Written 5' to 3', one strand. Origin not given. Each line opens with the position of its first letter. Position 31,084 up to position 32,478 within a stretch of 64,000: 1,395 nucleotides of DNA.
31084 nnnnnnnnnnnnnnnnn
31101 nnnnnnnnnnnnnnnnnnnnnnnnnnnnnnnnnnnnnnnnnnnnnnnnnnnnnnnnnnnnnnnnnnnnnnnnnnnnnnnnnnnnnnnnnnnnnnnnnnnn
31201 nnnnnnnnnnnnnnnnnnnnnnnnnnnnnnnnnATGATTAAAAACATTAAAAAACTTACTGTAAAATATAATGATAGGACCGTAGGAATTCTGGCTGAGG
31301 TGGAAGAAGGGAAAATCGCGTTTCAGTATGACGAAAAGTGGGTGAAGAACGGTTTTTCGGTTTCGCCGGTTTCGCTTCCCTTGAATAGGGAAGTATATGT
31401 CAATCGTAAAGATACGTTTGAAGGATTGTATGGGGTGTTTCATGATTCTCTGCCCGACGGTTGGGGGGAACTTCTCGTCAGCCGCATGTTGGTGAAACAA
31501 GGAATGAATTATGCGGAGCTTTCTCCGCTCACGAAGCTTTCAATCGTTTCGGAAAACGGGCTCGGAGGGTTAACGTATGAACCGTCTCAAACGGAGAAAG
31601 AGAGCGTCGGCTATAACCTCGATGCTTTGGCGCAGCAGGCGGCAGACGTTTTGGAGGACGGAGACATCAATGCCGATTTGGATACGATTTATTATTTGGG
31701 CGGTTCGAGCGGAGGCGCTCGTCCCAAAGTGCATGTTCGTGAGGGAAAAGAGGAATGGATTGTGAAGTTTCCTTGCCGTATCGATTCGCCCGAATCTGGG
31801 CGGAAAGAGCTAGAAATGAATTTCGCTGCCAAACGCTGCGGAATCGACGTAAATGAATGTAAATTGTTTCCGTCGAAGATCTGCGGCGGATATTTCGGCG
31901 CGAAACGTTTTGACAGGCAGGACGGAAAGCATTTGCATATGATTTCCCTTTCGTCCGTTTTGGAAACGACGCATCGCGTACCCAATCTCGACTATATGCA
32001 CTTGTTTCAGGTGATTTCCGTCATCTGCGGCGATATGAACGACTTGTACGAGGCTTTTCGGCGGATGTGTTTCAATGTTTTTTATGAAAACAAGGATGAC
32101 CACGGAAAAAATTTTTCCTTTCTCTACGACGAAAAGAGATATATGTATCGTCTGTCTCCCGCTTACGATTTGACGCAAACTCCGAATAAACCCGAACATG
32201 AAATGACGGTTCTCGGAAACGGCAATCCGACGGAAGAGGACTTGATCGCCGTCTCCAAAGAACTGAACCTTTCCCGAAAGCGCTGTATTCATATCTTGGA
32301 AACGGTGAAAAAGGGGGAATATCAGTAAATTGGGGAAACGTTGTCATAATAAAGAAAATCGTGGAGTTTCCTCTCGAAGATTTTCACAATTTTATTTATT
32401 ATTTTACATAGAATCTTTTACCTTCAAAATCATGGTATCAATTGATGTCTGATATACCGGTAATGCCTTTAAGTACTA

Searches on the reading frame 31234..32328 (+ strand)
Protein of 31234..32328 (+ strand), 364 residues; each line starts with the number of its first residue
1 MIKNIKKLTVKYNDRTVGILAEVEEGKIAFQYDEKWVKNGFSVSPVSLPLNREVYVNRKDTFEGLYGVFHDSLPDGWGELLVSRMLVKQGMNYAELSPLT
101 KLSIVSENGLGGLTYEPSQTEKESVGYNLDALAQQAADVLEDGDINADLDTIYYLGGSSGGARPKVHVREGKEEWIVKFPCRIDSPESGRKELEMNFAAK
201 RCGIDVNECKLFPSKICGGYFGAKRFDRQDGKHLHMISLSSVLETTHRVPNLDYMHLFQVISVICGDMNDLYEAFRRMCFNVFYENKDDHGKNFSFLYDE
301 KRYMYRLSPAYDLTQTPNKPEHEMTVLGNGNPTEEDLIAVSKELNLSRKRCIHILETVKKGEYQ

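Call 30: search_protein_families(library=pfam, proteins=[window:31234-32328:+], max_evalue=0.1)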
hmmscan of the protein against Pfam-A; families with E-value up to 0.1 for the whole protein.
window:31234-32328:+ (364 aa): 2 families
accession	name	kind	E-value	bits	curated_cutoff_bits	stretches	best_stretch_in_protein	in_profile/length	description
PF07804.18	HipA_C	-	6e-43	147.4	30.5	1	158-359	2-206/213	HipA-like C-terminal domain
PF13657.11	Couple_hipA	-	5.4e-15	56.1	22.5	1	8-115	1-98/99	HipA N-terminal domain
